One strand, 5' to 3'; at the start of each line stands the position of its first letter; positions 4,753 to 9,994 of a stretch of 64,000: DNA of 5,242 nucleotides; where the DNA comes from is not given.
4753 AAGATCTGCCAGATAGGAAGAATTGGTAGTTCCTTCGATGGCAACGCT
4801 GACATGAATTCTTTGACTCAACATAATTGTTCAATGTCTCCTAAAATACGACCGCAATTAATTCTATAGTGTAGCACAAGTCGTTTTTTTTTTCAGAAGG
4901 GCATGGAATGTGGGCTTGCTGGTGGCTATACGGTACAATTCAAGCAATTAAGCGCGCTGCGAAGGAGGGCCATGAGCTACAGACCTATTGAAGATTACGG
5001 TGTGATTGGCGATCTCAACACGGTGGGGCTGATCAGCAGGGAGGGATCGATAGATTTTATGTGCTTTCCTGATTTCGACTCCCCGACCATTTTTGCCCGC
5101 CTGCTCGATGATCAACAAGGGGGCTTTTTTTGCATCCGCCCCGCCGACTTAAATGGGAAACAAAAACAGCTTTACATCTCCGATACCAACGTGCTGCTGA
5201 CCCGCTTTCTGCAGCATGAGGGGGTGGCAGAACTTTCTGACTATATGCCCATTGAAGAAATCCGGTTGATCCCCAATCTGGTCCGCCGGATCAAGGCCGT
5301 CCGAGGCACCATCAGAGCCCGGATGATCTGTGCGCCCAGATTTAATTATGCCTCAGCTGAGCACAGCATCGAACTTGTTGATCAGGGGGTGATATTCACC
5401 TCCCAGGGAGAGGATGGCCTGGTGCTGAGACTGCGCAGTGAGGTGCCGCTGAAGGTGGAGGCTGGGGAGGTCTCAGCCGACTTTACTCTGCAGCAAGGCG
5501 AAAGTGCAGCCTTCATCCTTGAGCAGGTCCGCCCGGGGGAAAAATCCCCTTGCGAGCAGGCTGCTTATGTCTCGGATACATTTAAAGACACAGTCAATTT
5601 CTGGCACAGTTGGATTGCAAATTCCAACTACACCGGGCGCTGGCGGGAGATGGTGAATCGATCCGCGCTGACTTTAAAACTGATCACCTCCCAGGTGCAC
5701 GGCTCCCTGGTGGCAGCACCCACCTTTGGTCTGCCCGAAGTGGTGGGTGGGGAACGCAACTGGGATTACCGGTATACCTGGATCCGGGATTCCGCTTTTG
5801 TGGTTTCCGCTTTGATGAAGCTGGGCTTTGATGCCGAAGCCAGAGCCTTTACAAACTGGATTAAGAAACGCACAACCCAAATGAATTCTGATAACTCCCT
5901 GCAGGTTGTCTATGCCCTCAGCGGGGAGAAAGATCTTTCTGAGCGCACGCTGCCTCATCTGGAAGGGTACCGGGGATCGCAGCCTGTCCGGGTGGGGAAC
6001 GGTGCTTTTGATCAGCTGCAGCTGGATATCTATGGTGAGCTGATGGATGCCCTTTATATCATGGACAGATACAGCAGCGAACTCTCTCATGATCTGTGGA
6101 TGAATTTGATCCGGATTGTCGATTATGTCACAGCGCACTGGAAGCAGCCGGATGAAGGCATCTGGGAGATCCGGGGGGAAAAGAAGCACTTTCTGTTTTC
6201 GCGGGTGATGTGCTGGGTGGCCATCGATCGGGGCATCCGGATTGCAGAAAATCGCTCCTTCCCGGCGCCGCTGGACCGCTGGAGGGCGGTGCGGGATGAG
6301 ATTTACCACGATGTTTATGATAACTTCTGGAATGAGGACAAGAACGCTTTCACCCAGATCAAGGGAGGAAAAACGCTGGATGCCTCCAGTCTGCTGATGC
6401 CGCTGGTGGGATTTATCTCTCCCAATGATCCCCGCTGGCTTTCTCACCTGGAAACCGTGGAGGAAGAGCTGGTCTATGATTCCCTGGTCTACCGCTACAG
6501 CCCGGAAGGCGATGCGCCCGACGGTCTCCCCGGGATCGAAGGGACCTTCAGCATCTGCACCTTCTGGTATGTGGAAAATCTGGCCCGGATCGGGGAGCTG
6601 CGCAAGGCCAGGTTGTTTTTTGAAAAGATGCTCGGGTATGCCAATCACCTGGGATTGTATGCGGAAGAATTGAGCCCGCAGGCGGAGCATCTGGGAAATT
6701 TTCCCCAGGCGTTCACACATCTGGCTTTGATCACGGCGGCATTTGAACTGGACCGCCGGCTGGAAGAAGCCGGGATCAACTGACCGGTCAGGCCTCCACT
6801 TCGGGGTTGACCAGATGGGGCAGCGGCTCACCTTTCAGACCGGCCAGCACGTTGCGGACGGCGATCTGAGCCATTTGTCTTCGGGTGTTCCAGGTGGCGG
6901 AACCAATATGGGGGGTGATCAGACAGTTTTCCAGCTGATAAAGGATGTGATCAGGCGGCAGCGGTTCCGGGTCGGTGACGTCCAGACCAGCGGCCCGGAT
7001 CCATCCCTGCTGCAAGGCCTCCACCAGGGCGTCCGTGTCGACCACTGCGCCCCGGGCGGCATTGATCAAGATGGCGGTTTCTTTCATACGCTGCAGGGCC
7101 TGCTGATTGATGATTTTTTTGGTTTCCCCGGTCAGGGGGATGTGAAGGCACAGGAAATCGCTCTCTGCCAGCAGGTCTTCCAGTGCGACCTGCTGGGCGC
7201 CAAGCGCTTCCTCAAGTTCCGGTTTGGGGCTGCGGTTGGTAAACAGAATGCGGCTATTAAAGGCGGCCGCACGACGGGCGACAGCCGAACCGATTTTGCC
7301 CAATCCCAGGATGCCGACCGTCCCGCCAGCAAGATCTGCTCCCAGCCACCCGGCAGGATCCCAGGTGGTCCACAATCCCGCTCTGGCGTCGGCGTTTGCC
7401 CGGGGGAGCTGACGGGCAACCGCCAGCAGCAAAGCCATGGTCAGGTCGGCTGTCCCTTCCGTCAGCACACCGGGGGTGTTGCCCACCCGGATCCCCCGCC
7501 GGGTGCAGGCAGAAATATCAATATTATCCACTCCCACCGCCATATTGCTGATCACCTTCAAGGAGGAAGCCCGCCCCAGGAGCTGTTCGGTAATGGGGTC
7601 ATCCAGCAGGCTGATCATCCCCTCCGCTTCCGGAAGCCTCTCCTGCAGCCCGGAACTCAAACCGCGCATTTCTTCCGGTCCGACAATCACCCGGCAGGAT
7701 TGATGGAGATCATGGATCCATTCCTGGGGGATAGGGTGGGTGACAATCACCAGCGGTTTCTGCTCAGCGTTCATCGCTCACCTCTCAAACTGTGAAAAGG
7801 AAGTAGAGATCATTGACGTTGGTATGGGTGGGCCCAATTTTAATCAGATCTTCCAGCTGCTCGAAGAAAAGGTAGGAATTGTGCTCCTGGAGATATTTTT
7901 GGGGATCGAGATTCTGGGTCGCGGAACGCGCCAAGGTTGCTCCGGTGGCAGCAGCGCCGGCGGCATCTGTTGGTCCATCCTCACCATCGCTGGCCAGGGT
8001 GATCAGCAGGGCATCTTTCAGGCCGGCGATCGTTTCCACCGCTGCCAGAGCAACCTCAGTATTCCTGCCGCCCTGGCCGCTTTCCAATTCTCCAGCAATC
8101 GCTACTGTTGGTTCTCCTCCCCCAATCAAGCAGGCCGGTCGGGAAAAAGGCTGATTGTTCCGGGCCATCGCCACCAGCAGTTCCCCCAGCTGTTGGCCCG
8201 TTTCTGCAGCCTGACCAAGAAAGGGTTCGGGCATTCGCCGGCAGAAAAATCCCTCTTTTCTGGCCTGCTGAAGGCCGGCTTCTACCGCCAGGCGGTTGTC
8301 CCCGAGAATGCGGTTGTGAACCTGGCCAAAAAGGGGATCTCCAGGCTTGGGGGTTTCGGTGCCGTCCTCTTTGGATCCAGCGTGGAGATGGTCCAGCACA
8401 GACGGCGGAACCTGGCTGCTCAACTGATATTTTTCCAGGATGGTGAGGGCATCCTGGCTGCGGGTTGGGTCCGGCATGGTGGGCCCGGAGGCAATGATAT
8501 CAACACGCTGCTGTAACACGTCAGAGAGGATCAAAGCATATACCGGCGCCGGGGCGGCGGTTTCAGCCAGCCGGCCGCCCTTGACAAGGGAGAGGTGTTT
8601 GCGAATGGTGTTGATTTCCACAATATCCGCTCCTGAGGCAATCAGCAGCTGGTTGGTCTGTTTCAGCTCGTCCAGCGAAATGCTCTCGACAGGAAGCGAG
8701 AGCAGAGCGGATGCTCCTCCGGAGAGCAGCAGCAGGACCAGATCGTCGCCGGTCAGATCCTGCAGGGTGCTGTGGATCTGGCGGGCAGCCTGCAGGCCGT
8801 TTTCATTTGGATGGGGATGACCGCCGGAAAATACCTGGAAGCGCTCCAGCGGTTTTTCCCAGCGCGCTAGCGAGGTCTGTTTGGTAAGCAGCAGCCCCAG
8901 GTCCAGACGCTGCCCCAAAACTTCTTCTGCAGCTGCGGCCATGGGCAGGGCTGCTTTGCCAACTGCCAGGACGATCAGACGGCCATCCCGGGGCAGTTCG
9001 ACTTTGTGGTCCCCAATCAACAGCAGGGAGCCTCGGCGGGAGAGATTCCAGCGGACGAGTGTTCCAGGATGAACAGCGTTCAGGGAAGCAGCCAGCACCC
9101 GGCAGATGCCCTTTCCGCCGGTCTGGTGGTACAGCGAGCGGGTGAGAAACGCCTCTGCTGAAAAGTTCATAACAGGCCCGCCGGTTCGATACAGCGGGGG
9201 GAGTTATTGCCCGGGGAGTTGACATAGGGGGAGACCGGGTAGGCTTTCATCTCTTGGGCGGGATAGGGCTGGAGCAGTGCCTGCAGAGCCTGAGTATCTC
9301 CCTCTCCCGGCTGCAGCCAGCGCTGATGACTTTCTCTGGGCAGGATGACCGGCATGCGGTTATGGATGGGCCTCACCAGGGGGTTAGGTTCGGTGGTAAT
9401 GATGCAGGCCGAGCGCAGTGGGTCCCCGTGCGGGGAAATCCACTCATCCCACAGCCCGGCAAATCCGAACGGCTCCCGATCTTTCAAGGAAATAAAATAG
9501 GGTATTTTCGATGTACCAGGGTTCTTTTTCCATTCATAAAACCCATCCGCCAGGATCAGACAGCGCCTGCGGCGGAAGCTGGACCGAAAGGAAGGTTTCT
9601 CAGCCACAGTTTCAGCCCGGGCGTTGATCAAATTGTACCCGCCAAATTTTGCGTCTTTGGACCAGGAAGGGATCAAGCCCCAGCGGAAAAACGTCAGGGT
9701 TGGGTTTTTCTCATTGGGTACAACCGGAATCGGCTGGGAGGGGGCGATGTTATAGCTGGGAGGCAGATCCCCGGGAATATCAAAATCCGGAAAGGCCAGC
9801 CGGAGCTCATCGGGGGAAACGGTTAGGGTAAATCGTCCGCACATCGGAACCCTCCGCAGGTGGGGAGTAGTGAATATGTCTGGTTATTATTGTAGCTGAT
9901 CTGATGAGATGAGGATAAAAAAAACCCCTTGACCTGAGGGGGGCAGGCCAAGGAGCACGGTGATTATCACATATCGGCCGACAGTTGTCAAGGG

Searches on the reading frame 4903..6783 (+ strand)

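Call 7: search_protein_families(library=pfam, proteins=[window:4903-6783:+], max_evalue=0.001)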
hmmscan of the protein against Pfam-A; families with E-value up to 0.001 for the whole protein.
window:4903-6783:+ (626 aa): 2 families
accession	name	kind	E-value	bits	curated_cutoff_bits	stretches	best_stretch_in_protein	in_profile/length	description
PF00723.27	Glyco_hydro_15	-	1.1e-76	259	22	1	248-613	4-426/427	Glycosyl hydrolases family 15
PF19291.4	TREH_N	-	2.2e-18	66.7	23.1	1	27-176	13-154/211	Trehalase-like, N-terminal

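Call 8: search_protein_families(library=ncbifam, proteins=[window:4903-6783:+], max_evalue=0.001)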
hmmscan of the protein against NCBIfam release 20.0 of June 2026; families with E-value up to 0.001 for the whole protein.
window:4903-6783:+ (626 aa): 3 families
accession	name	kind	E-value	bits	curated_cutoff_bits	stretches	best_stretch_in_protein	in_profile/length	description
NF041084.1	trehalase_H1_Arch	equivalog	5.7e-120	401.6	820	1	33-615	3-569/570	alpha,alpha-trehalase TreH1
NF041085.1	trehalase_H2_Arch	equivalog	1.6e-100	337.2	1000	1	44-617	14-577/579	alpha,alpha-trehalase TreH2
TIGR01577.1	oligosac_amyl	hypoth_equivalog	2.6e-20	72.6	820.7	1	227-532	226-521/616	oligosaccharide amylase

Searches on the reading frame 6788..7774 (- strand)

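Call 7: search_protein_families(library=pfam, proteins=[window:6788-7774:-], max_evalue=0.001)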
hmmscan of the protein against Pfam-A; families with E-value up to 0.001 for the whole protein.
window:6788-7774:- (328 aa): 5 families
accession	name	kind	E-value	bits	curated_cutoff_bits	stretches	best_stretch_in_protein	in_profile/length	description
PF02826.25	2-Hacid_dh_C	-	2.5e-63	213.1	25.1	1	113-291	1-178/178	D-isomer specific 2-hydroxyacid dehydrogenase, NAD binding domain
PF00389.36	2-Hacid_dh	-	1.8e-30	105.8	24.6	1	9-323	1-134/134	D-isomer specific 2-hydroxyacid dehydrogenase, catalytic domain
PF00670.27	AdoHcyase_NAD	-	4.1e-06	27.4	27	1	148-241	21-111/162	S-adenosyl-L-homocysteine hydrolase, NAD binding domain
PF03807.23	F420_oxidored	-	1.1e-05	26.3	21.6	1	152-224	1-78/94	NADP oxidoreductase coenzyme F420-dependent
PF03446.21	NAD_binding_2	-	2.2e-05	25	21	1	152-259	1-112/161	NAD binding domain of 6-phosphogluconate dehydrogenase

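Call 8: search_protein_families(library=ncbifam, proteins=[window:6788-7774:-], max_evalue=0.001)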
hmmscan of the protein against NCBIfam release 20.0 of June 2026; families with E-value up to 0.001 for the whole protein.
window:6788-7774:- (328 aa): 25 families
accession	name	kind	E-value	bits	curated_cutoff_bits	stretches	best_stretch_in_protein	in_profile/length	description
NF009714.1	PRK13243.1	equivalog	3.3e-105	352.1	455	1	6-326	2-326/332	glyoxylate reductase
NF011938.0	PRK15409.1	equivalog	7.9e-81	271.6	492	1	6-327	2-323/324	glyoxylate/hydroxypyruvate reductase GhrB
TIGR01327.1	PGDH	equivalog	1e-75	255.6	454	1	9-323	2-311/525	phosphoglycerate dehydrogenase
NF005069.0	PRK06487.1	equivalog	2.1e-51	174.9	448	1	43-318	42-316/320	2-hydroxyacid dehydrogenase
NF006263.0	PRK08410.1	equivalog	3.9e-47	161.2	389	1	61-310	53-304/311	D-2-hydroxyacid dehydrogenase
NF008759.0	PRK11790.1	equivalog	3e-46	157.9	404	1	61-306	66-310/410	phosphoglycerate dehydrogenase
NF041369.1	Dhydh_Halo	equivalog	4.5e-46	157.5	400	1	74-316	58-298/305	D-2-hydroxyacid dehydrogenase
NF005750.0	PRK07574.1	equivalog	8e-42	143.7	329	1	38-310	79-353/386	NAD-dependent formate dehydrogenase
NF005387.0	PRK06932.1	equivalog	4.7e-39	134.2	492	1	62-294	56-291/314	2-hydroxyacid dehydrogenase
NF000492.1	vanH_gen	exception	3.7e-37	128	540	1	68-270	63-255/312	D-lactate dehydrogenase VanH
NF001309.0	PRK00257.1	equivalog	1.6e-33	116.2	434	2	145-300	111-265/379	4-phosphoerythronate dehydrogenase PdxB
NF000371.1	vanH_Agroup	exception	5.7e-32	111.2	700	1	70-270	70-260/322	VanH-A/VanH-Pt family D-lactate dehydrogenase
NF000128.1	vanH-Sc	exception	7.8e-31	107.4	650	1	60-270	76-275/337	D-lactate dehydrogenase VanH-Sc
NF000004.1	vanH-D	exception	6.5e-29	101.1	550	1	63-270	62-261/323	D-lactate dehydrogenase VanH-D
NF005027.0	PRK06436.1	equivalog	1.2e-27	96.8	261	1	72-317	50-284/303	2-hydroxyacid dehydrogenase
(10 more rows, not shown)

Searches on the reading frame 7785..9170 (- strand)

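Call 7: search_protein_families(library=pfam, proteins=[window:7785-9170:-], max_evalue=0.001)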
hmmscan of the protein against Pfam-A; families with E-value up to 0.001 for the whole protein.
window:7785-9170:- (461 aa): 2 families
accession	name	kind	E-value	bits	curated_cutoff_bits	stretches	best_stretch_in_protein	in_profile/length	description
PF13660.11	DUF4147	-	2.2e-76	256.8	23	1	25-262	5-233/234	Domain of unknown function (DUF4147)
PF05161.18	MOFRL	-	3.3e-34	117.7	28.3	1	346-454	1-106/106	MOFRL family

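Call 8: search_protein_families(library=ncbifam, proteins=[window:7785-9170:-], max_evalue=0.001)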
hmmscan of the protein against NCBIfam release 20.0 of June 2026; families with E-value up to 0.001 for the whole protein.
window:7785-9170:- (461 aa): 2 families
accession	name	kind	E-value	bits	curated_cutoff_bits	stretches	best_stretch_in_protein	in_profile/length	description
NF041176.1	GlyK_Thmprot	equivalog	3.7e-72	243.8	550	1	64-459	36-395/397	glycerate 2-kinase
NF040791.1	gly_kin_Thpl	equivalog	1.6e-44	152.8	670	1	63-455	46-407/410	glycerate 2-kinase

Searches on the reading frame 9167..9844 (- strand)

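Call 7: search_protein_families(library=pfam, proteins=[window:9167-9844:-], max_evalue=0.001)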
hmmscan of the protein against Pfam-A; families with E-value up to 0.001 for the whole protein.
window:9167-9844:- (225 aa): 1 family
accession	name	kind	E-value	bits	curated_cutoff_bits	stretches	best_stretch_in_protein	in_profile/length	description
PF02586.19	SRAP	-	2.8e-78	262.8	27.1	1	1-211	1-214/214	SOS response associated peptidase (SRAP)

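Call 8: search_protein_families(library=ncbifam, proteins=[window:9167-9844:-], max_evalue=0.001)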
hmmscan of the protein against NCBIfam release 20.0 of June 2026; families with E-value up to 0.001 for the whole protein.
window:9167-9844:- (225 aa): 1 family
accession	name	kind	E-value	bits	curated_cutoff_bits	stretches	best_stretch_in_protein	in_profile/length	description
NF007413.0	PRK09951.1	subfamily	1.1e-22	80.5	349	1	1-221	1-221/222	hypothetical protein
